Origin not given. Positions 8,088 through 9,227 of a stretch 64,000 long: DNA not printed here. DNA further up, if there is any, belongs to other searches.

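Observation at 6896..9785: Repeat-flanked 2.9-kb islet: EamA transporter + ClpP-fold (S49/SDH-like) peptidase + small membrane protein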

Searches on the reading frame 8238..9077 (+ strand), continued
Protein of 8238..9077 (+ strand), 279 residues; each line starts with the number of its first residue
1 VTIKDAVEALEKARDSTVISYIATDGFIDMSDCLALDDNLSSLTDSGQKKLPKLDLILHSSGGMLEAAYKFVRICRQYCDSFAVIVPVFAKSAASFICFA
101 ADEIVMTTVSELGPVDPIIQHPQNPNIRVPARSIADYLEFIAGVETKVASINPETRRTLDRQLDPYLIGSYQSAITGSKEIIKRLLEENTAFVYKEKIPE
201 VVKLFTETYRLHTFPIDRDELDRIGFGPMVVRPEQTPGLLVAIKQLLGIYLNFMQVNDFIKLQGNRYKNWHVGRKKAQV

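Call 56: get_annotated_region(hit=H25, flank=5000)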
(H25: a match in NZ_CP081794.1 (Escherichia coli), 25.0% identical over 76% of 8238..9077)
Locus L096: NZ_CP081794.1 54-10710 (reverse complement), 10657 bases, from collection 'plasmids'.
description: Escherichia coli strain CT01 plasmid unnamed3, complete sequence
organism: Escherichia coli (NCBI taxid 562)
taxonomy: Bacteria; Pseudomonadota; Gammaproteobacteria; Enterobacterales; Enterobacteriaceae; Escherichia; Escherichia coli
host: -; source: -; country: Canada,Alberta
typing (MOB-suite, as given by PLSDB): non-mobilizable
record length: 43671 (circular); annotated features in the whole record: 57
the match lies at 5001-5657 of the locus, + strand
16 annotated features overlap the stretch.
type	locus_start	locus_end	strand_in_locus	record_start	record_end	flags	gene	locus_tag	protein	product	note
CDS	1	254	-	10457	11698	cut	-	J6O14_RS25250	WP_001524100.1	phage portal protein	GO:0019068 - virion assembly [Evidence IEA]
CDS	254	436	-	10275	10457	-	ymfR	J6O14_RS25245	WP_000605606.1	protein YmfR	-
CDS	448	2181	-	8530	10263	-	-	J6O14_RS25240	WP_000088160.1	terminase large subunit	-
CDS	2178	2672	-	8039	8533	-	-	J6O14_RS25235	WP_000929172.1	phage terminase small subunit P27 family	-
CDS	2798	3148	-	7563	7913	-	-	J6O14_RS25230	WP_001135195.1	HNH endonuclease signature motif containing protein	-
CDS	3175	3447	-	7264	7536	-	-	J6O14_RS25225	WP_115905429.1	peptidase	-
CDS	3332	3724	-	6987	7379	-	-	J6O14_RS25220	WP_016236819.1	DUF2570 domain-containing protein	-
CDS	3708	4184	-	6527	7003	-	-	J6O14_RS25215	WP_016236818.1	glycoside hydrolase family protein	GO:0016998 - cell wall macromolecule catabolic process [Evidence IEA]; GO:0009253 - peptidoglycan catabolic process ...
CDS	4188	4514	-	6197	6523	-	-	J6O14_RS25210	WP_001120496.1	phage holin, lambda family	GO:0019835 - cytolysis [Evidence IEA]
CDS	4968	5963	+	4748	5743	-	-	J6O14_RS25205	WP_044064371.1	serine protease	-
CDS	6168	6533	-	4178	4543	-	-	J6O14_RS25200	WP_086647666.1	antiterminator Q family protein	GO:0060567 - negative regulation of termination of DNA-templated transcription [Evidence IEA]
CDS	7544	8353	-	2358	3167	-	-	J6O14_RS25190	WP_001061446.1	KilA-N domain-containing protein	-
CDS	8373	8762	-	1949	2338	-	-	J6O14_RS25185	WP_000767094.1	RusA family crossover junction endodeoxyribonuclease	GO:0006310 - DNA recombination [Evidence IEA]; GO:0006281 - DNA repair [Evidence IEA]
CDS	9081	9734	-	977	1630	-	-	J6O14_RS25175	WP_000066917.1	phage N-6-adenine-methyltransferase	-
CDS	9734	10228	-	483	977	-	-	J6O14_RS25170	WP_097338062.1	PerC family transcriptional regulator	-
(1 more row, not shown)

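Call 57: get_annotated_region(hit=H1, flank=4000)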
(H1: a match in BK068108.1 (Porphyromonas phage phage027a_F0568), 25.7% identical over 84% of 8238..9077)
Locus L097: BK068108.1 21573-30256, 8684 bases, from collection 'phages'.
description: TPA_asm: Porphyromonas phage phage027a_F0568 genomic sequence.
organism: Porphyromonas phage phage027a_F0568 (NCBI taxid 3154117)
taxonomy: Viruses
host: Porphyromonas gingivalis F0568; source: -; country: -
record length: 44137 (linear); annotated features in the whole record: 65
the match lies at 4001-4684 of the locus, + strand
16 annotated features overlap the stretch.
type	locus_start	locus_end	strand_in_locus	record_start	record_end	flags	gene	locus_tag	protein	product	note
CDS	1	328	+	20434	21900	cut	-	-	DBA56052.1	portal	-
CDS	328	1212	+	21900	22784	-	-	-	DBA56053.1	adaptor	-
CDS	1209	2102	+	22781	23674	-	-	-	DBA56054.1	hypothetical protein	-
CDS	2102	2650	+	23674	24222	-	-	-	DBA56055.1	hypothetical protein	-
CDS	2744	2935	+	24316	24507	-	-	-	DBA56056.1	bacterial toxin-antitoxin, HicA-like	-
CDS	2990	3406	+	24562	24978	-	-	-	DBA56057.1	bacterial toxin-antitoxin, HicB-like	-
CDS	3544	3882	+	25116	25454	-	-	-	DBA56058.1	hypothetical protein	-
CDS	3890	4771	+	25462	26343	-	-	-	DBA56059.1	hypothetical protein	-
CDS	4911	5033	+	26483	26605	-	-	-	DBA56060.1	hypothetical protein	-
CDS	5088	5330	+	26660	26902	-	-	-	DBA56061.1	hypothetical protein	-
CDS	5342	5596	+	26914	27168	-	-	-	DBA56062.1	hypothetical protein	-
CDS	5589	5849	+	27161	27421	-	-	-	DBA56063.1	hypothetical protein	-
CDS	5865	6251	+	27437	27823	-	-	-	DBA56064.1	neck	-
CDS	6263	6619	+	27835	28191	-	-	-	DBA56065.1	hypothetical protein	-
CDS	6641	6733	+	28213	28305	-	-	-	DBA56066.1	hypothetical protein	-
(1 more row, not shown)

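Call 71: find_related_loci(query=A1, collection=viral_contigs, flank=6000)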
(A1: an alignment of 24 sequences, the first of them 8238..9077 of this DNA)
Query A1 (279 aa) in viral_contigs; peptide patterns used: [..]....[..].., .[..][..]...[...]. (x = any residue, [..] = any of these).
59 stretches matched a pattern; 28 encode a relative of the query (tblastn E <= 1e-3); 28 distinct loci.
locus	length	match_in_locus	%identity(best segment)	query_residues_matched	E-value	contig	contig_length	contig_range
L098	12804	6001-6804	29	12-273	1e-22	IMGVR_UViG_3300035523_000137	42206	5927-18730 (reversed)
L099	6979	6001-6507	33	56-232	2e-22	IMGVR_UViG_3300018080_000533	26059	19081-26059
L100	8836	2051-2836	28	5-260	3e-21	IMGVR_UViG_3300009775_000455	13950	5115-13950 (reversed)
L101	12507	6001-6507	31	56-232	5e-20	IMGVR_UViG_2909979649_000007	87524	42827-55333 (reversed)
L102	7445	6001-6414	37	52-186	1e-19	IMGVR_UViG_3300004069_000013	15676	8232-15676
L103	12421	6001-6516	33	56-230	1e-19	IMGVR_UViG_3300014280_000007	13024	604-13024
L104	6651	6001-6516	33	56-230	1e-19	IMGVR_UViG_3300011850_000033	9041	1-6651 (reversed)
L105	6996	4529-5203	28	7-220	1e-18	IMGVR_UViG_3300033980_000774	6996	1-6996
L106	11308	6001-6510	34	56-229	1e-18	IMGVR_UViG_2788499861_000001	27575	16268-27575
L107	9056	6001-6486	34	56-220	3e-18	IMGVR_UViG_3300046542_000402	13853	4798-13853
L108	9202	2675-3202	33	56-231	3e-17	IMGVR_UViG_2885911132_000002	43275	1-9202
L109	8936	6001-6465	31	28-187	6e-17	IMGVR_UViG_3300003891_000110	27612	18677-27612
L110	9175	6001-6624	31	54-255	6e-16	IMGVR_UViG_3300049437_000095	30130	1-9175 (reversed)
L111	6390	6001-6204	50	54-119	1e-14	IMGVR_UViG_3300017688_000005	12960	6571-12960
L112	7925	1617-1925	36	18-117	4e-13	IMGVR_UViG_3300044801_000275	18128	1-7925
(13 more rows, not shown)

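Call 74: search_solved_structures(query=A1, max_evalue=0.01, show_alignments=5)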
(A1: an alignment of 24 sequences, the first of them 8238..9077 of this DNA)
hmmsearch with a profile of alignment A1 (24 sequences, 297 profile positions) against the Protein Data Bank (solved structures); distinct sequences matched with E-value up to 0.01: 6.
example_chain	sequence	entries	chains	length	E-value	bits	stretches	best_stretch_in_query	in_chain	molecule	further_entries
3uk7_A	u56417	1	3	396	0.00018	24.3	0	41-98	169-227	Class I glutamine amidotransferase-like domain-containing protein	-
4ofw_A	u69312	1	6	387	0.00045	23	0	41-98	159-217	Protein DJ-1 homolog D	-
4ogg_A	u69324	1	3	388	0.00045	22.9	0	41-98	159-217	Protein DJ-1 homolog D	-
2deo_A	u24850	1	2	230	0.0015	21.3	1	53-165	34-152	441aa long hypothetical nfeD protein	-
3bpp_A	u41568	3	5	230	0.0016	21.2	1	53-164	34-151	1510-N membrane protease | 441aa long hypothetical nfeD protein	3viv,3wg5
6m4b_A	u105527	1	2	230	0.0076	18.9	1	53-165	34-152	Membrane-bound protease PH1510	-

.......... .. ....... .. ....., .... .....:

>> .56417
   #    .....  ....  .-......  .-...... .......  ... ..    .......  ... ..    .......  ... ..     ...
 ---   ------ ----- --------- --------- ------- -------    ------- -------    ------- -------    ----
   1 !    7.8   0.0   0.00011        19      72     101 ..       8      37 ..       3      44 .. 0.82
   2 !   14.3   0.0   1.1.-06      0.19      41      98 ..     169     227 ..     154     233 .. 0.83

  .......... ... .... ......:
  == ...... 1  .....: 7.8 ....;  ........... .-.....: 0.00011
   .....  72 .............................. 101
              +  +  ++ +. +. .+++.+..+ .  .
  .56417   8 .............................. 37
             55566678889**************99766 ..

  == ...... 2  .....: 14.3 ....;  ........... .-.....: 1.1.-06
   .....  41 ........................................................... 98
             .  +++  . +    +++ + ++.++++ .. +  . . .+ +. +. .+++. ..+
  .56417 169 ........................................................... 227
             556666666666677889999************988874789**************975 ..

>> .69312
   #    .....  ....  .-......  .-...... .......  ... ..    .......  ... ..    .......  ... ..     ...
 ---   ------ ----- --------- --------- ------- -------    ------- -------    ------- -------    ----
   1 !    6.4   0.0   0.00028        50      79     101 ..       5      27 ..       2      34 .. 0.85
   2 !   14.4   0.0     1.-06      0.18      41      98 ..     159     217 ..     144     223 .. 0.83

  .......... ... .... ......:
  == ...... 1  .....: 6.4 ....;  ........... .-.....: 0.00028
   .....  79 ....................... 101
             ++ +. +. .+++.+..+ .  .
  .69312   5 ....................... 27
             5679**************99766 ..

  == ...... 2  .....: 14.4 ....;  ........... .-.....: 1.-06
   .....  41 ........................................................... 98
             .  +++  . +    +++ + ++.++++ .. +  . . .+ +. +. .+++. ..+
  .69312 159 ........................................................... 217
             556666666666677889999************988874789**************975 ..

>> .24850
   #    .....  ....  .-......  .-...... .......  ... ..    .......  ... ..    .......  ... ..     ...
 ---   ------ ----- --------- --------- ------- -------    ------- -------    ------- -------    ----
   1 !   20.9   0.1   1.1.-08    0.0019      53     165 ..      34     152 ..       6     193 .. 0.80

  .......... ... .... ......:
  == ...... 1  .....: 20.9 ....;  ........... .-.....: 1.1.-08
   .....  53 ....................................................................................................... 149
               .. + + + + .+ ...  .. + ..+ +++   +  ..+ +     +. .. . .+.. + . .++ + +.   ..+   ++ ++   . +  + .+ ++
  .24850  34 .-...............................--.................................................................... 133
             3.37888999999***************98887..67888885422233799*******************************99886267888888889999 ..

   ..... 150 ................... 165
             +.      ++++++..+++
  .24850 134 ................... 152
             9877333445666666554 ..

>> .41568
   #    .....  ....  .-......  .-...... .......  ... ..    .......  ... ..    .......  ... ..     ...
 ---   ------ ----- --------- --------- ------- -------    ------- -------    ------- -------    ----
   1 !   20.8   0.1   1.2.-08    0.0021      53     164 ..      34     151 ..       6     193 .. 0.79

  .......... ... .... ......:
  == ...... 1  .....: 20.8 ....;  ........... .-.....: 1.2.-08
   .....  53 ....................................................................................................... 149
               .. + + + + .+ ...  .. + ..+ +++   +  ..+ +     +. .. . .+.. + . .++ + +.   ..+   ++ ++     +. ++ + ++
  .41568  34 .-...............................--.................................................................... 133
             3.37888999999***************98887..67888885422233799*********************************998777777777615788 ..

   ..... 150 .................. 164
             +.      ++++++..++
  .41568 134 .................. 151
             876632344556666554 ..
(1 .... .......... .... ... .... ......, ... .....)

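Call 76: find_encoding_contigs(protein=P0053, flank=9000, max_places=1)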
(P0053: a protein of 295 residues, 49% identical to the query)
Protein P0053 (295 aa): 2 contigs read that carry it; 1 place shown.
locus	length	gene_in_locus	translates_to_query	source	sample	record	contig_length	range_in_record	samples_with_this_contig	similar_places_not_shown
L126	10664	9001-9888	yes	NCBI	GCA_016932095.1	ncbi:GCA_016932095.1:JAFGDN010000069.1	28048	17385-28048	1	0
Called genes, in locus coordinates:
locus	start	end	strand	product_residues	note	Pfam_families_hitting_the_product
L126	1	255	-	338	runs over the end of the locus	PF00044:Gp_dh_N, PF02800:Gp_dh_C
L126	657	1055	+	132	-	-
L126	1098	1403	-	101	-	-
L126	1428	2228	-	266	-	PF00950:ABC-3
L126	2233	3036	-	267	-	PF00005:ABC_tran, PF02463:SMC_N (faint), PF13304:AAA_21 (faint)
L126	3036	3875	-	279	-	PF01297:ZnuA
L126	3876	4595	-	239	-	PF07963:N_methyl (weak)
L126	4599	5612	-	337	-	-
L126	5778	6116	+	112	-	PF00190:Cupin_1 (weak), PF11699:CENP-C_C (weak), PF07883:Cupin_2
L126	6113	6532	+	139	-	PF01402:RHH_1 (weak), PF08753:NikR_C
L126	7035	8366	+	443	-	PF00989:PAS, PF08448:PAS_4, PF13426:PAS_9, PF00158:Sigma54_activat, PF14532:Sigma54_activ_2, PF07728:AAA_5, PF25601:AAA_lid_14, PF02954:HTH_8, +3 more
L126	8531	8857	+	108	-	-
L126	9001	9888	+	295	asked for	PF01972:SDH_protease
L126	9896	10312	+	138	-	-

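Call 77: find_encoding_contigs(protein=P0039, flank=9000, max_places=1)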
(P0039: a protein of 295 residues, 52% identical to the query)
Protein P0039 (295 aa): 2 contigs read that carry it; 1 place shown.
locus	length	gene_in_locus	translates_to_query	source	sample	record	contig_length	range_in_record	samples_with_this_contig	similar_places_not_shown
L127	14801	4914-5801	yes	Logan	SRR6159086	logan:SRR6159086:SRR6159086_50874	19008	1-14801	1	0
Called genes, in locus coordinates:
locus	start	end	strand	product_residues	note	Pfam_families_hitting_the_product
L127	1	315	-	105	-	?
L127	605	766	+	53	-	-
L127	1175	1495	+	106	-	PF00076:RRM_1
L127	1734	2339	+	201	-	PF01726:LexA_DNA_bind, PF00717:Peptidase_S24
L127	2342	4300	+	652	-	PF13588:HSDR_N_2, PF02384:N6_Mtase, PF20473:MmeI_Mtase (faint), PF07669:Eco57I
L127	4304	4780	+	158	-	-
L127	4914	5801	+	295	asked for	PF01972:SDH_protease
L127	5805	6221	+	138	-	-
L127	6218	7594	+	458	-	PF01420:Methylase_S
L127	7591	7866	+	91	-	-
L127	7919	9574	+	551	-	PF01368:DHH, PF02272:DHHA1, PF17768:RecJ_OB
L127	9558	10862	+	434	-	PF18073:Zn_ribbon_LapB (weak), PF13481:AAA_25, PF23442:DUF7125 (weak), PF03796:DnaB_C (faint), PF06745:ATPase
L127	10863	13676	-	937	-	PF00912:Transgly, PF00905:Transpeptidase, PF17957:Big_7, PF16656:Pur_ac_phosph_N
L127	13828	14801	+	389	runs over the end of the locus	PF00579:tRNA-synt_1b, PF22421:SYY_C-terminal (weak), PF01479:S4 (weak)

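Call 78: find_encoding_contigs(protein=P0050, flank=9000, max_places=1)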
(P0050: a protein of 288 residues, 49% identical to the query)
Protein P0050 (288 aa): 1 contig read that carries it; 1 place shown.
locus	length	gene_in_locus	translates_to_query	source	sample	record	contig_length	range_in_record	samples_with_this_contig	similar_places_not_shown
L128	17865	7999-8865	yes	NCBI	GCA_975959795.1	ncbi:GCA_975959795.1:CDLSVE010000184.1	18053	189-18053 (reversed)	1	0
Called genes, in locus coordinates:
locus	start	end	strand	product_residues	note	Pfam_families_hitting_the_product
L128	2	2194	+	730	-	?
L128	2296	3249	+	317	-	PF13102:Phage_int_SAM_5 (weak), PF13495:Phage_int_SAM_4 (weak), PF02899:Phage_int_SAM_1, PF00589:Phage_integrase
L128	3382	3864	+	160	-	PF00227:Proteasome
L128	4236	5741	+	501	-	PF00004:AAA (weak), PF07728:AAA_5 (faint), PF13401:AAA_22 (faint), PF00004:AAA (weak), PF07724:AAA_2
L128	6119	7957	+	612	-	PF01336:tRNA_anti-codon, PF00152:tRNA-synt_2, PF02938:GAD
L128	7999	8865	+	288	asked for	PF01972:SDH_protease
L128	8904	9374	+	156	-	-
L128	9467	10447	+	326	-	PF02562:PhoH, PF13604:AAA_30 (weak), PF13245:AAA_19 (weak)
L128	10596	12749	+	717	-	PF07697:7TMR-HDED, PF07698:7TM-7TMR_HD, PF01966:HD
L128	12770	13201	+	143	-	PF02130:YbeY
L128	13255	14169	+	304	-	PF00571:CBS, PF03471:CorC_HlyC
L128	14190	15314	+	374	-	PF04015:DUF362, PF00037:Fer4 (faint), PF12797:Fer4_2 (faint), PF12838:Fer4_7 (weak), PF13187:Fer4_9 (weak)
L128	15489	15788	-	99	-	-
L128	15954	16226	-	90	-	PF00565:SNase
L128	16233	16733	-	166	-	PF11848:DUF3368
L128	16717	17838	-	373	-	PF01381:HTH_3, PF12844:HTH_19 (weak), PF13560:HTH_31, PF06114:Peptidase_M78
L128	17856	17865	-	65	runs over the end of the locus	?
